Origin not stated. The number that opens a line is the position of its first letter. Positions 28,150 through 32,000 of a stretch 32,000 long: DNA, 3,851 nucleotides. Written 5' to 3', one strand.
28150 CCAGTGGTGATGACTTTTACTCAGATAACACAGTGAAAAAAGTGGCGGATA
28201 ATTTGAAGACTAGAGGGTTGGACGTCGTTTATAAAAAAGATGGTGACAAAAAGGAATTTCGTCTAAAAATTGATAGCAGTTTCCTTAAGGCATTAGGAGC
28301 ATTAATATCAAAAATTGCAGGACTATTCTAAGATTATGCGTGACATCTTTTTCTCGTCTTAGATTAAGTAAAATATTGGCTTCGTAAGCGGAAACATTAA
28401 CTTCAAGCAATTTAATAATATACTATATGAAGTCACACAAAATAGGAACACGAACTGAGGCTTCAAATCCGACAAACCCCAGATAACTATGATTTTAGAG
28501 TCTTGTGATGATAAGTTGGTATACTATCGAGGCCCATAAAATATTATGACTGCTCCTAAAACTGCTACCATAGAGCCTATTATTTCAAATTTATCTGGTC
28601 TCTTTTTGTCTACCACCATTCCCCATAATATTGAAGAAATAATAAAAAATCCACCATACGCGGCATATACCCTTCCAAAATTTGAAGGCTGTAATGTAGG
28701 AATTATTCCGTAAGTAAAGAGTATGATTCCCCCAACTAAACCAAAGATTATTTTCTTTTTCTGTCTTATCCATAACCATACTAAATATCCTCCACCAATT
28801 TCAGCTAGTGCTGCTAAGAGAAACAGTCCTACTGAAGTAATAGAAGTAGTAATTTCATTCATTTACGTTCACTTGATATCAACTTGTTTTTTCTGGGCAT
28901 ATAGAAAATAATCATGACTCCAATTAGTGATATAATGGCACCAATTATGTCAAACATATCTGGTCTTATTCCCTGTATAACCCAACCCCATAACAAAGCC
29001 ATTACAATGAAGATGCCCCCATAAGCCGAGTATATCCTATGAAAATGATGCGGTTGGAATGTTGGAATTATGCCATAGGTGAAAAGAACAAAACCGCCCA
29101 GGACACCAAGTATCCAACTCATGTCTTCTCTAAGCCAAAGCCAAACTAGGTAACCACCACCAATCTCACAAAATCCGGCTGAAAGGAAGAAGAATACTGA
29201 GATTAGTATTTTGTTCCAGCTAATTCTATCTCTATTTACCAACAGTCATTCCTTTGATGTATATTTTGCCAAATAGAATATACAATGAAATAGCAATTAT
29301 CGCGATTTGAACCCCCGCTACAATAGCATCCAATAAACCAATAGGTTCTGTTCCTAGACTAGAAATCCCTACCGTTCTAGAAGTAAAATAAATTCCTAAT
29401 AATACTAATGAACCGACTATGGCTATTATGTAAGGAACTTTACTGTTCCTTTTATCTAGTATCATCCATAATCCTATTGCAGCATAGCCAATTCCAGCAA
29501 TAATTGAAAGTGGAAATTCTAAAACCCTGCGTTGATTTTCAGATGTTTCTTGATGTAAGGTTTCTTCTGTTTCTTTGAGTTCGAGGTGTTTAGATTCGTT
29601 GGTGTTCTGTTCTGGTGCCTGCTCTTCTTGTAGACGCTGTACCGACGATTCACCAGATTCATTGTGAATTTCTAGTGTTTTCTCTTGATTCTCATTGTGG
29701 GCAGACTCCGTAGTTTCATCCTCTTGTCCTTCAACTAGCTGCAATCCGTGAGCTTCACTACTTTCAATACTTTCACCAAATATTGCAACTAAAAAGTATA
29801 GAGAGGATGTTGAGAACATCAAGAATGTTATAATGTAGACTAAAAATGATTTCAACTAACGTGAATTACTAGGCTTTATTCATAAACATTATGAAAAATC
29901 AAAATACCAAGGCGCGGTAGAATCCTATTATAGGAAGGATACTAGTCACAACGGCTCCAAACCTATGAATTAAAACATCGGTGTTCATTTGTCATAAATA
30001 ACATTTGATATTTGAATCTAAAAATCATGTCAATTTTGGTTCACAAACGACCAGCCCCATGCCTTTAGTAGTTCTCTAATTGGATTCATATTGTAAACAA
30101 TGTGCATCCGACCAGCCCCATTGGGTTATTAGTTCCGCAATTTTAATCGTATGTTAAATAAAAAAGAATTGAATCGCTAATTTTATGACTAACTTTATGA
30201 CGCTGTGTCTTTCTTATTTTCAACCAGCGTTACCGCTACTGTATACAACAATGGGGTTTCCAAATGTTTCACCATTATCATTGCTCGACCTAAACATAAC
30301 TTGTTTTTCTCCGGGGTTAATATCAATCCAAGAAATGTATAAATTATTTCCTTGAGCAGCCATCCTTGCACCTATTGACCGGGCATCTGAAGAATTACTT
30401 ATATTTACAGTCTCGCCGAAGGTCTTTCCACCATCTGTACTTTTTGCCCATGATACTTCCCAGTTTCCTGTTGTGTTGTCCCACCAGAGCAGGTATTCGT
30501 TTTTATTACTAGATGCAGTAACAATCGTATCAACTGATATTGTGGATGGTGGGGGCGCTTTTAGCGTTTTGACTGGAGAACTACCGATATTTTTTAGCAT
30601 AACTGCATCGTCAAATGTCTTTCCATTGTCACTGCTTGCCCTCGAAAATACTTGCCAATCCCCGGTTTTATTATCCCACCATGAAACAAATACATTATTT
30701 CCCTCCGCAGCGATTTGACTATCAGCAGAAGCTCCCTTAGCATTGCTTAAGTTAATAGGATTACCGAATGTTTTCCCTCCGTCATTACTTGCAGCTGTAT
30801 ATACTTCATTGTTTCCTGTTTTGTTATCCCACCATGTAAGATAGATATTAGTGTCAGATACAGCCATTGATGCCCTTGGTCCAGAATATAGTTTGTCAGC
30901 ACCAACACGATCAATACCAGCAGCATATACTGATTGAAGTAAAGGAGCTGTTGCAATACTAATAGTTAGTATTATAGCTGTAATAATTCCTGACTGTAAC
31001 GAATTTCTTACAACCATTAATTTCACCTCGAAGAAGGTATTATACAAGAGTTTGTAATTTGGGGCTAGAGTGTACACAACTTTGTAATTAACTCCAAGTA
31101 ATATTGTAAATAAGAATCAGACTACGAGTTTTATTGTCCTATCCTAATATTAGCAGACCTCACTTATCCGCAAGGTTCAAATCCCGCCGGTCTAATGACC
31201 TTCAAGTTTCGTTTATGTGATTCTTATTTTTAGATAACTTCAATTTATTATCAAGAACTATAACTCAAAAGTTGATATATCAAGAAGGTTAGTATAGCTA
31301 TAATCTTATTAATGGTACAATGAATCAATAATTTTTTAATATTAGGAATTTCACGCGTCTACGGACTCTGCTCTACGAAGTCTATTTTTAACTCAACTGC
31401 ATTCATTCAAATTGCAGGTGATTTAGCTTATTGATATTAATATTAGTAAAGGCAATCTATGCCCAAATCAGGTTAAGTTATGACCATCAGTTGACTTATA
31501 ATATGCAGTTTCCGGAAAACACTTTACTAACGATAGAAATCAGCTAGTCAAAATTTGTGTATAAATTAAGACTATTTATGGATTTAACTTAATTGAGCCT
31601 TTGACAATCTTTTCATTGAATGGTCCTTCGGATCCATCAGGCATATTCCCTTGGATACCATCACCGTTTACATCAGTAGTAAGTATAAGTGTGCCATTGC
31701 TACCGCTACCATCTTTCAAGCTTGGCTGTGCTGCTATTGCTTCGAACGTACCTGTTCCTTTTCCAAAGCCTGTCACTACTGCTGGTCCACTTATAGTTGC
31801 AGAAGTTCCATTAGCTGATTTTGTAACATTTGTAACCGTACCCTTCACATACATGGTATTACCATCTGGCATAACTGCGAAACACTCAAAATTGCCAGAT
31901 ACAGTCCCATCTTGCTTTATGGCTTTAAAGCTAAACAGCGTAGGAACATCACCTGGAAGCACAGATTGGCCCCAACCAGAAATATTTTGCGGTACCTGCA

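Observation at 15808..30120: tRNA-Pro(CGG) carries a ~14.3 kb integrated-element array bounded by direct repeats of its 3' end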

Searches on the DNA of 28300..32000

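Call 71: search_rna_families(source=window, start=28300, end=32000, threshold=evalue, max_evalue=10)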
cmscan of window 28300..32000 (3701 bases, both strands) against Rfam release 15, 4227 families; matches with E-value up to 10: 4.
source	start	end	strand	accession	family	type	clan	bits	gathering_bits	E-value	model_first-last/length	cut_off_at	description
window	29761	29789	-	RF01319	CRISPR-DR6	Gene; CRISPR;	-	20.2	39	0.97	1-30/30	no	CRISPR RNA direct repeat element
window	28705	28742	-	RF01379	CRISPR-DR66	Gene; CRISPR;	CL00014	20.2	45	4.1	1-37/37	no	CRISPR RNA direct repeat element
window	30848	30911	-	RF00333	snoZ157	Gene; snRNA; snoRNA; CD-box;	CL00063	19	55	3.6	1-100/100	no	Small nucleolar RNA Z157/R69/R10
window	29170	29255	-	RF00876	mir-684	Gene; miRNA;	-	18.2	100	5.5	1-86/86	no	mir-684 microRNA precursor family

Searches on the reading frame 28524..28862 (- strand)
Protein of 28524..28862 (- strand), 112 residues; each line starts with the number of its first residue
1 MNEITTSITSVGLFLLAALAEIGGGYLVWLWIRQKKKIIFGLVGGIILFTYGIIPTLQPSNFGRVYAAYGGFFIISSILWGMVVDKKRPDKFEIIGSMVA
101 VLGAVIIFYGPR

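Call 8: search_protein_families(library=pfam, proteins=[window:28524-28862:-], max_evalue=0.01)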
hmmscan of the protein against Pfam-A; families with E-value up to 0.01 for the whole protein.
window:28524-28862:- (112 aa): 1 family
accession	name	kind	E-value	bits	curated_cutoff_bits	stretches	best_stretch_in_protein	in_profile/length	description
PF02694.21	UPF0060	-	3.9e-41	140.1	24.9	1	8-112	2-106/107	Uncharacterised BCR, YnfA/UPF0060 family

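Call 80: search_protein_families(library=phrogs, proteins=[window:28524-28862:-], max_evalue=0.001)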
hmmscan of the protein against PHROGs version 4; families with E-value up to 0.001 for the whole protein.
window:28524-28862:- (112 aa): 1 family
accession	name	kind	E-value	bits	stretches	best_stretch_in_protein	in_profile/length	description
phrog_35816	-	unknown function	5.5e-24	85.4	1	8-111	2-106/109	-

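Call 81: search_protein_families(library=ncbifam, proteins=[window:28524-28862:-], max_evalue=0.001)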
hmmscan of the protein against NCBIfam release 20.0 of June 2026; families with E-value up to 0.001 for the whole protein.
window:28524-28862:- (112 aa): 1 family
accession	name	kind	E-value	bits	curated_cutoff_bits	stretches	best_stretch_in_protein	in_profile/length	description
NF002586.0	PRK02237.1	equivalog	3.9e-40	136.3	114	1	8-112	4-108/109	YnfA family protein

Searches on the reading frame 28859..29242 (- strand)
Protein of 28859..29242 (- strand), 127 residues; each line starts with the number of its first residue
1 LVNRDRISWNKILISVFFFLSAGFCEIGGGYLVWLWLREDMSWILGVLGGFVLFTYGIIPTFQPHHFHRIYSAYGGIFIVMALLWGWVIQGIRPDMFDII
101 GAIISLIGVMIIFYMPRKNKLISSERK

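Call 9: search_protein_families(library=pfam, proteins=[window:28859-29242:-], max_evalue=0.01)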
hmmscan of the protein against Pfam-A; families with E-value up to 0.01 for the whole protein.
window:28859-29242:- (127 aa): 1 family
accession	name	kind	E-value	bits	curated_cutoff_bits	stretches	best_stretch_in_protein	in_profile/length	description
PF02694.21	UPF0060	-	4.8e-39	133.3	24.9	1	12-117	1-106/107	Uncharacterised BCR, YnfA/UPF0060 family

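Call 81: search_protein_families(library=ncbifam, proteins=[window:28859-29242:-], max_evalue=0.001)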
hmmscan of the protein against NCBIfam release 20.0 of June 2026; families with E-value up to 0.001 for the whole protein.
window:28859-29242:- (127 aa): 1 family
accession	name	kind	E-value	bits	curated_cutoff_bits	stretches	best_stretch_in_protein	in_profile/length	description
NF002586.0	PRK02237.1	equivalog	6.6e-39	132.4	114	1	12-117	3-108/109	YnfA family protein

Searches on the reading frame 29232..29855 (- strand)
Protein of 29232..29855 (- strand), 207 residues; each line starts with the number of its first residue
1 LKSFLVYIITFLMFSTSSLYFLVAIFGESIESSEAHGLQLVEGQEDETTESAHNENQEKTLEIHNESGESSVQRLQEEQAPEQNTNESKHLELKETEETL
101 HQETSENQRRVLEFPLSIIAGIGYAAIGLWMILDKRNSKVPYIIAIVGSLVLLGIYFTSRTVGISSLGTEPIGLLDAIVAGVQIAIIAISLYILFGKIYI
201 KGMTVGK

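Call 9: search_protein_families(library=pfam, proteins=[window:29232-29855:-], max_evalue=0.01)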
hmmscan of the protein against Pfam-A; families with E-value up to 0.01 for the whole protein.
window:29232-29855:- (207 aa): 0 families

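Call 11: search_protein_families(library=pfam, proteins=[window:29232-29855:-], max_evalue=10)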
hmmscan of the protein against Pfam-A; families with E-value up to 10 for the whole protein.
window:29232-29855:- (207 aa): 8 families
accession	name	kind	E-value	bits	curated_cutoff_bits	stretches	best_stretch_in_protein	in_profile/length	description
PF18615.6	SMYLE_N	-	0.034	14.4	25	1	44-142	101-202/256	Short myomegalin-like EB1 binding proteins, N-terminal domain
PF22251.1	PFF1_TM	-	0.056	13.4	32.3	1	5-110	96-204/300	Vacuolar membrane protease, transmembrane domain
PF15127.11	SmAKAP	-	0.079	14.4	27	1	59-143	14-93/97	Small membrane A-kinase anchor protein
PF24871.1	Piezo_TM1-24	-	0.18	10.6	28.8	1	19-107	297-377/682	Piezo TM1-24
PF23815.1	DUF7186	-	1.2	9.5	27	1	178-190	10-22/39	Family of unknown function (DUF7186)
PF01529.25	DHHC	-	1.5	9.3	28.7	1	2-41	49-88/133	DHHC palmitoyltransferase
PF11947.13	DUF3464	-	5.6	7.1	25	1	58-155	15-106/149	Photosynthesis affected mutant 68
PF12560.13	RAG1_imp_bd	-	5.9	6.8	23.3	1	42-104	36-97/284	RAG1 importin binding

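Call 80: search_protein_families(library=phrogs, proteins=[window:29232-29855:-], max_evalue=0.001)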
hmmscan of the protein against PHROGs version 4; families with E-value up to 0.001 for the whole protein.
window:29232-29855:- (207 aa): 0 families

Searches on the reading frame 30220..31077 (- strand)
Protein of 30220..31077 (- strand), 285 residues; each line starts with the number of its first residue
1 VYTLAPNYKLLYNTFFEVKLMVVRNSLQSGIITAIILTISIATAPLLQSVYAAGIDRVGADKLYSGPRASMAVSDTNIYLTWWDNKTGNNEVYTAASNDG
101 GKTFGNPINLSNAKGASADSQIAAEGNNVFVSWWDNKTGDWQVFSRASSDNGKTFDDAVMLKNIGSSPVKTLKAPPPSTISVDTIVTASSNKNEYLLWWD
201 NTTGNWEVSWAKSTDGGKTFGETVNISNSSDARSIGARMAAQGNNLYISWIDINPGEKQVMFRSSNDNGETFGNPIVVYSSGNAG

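Call 9: search_protein_families(library=pfam, proteins=[window:30220-31077:-], max_evalue=0.01)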
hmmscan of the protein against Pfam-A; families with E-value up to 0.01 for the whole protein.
window:30220-31077:- (285 aa): 3 families
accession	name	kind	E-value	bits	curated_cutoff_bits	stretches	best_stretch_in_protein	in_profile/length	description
PF24316.1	Tli3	-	2.2e-07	31.7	27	0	65-118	52-114/129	T6SS Tli3 immunity protein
PF13088.12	BNR_2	-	3.9e-05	23.6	31.4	1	138-275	74-201/277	BNR repeat-like domain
PF02012.26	BNR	-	0.00018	21.4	27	0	213-220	3-10/12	BNR/Asp-box repeat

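Call 20: find_encoding_contigs(protein=window:30220-31077:-, flank=10000, max_places=6)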
Protein window:30220-31077:- (285 aa): no gene with exactly this product is on record in the collection.

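Call 22: find_encoding_contigs(protein=window:30220-31017:-, flank=10000, max_places=6)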
Protein window:30220-31017:- (265 aa): 1 contig read that carries it; 1 place shown.
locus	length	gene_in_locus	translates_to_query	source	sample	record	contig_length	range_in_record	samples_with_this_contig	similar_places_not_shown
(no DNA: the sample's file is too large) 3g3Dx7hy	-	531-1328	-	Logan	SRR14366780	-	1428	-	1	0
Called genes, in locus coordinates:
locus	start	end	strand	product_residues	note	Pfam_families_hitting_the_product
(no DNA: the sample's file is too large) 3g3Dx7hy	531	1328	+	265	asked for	PF24316:Tli3 (faint)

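Call 24: find_related_loci(query=window:30220-31017:-, collection=metagenome_contigs, flank=10000)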
Query window:30220-31017:- (265 aa) in metagenome_contigs; peptide patterns used: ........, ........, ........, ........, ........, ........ (x = any residue, [..] = any of these).
220 stretches matched a pattern; 70 encode a relative of the query (tblastn E <= 1e-3); 70 distinct loci.
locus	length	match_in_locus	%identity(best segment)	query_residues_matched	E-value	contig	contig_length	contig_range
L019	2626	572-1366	72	4-264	1e-127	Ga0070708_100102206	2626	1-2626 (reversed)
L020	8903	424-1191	70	10-264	7e-117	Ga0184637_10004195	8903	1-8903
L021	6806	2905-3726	67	1-264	1e-114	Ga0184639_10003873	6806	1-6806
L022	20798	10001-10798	70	3-264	1e-114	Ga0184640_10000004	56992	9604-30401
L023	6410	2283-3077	67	1-264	4e-113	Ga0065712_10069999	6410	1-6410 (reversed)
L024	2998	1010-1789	69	4-264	6e-117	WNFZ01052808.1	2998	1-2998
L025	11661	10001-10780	69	4-264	2e-113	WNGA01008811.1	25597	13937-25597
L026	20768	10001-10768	73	6-262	8e-113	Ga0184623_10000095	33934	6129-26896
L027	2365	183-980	68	1-264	7e-118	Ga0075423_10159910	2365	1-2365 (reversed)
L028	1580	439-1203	69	7-262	9e-121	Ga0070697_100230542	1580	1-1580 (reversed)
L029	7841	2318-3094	67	1-264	1e-111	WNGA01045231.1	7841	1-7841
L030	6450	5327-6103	67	1-264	1e-111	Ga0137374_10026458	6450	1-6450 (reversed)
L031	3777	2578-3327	69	6-264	6e-113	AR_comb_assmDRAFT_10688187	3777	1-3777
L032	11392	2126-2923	67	1-264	5e-111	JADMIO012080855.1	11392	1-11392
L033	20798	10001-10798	67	1-264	5e-111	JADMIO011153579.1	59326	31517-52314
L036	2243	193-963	67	7-265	2e-114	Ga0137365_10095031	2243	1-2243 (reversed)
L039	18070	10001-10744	65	11-262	9e-105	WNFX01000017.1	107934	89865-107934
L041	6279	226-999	65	7-262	5e-102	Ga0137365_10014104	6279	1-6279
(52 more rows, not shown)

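Call 80: search_protein_families(library=phrogs, proteins=[window:30220-31017:-], max_evalue=0.001)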
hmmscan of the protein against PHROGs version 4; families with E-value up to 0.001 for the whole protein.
window:30220-31017:- (265 aa): 1 family
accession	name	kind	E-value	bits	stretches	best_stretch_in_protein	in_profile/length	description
phrog_7834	-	unknown function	5.1e-07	30.8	0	55-101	48-93/117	-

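Call 81: search_protein_families(library=ncbifam, proteins=[window:30220-31017:-], max_evalue=0.001)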
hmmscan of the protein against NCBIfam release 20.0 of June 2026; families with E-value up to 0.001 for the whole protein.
window:30220-31017:- (265 aa): 0 families
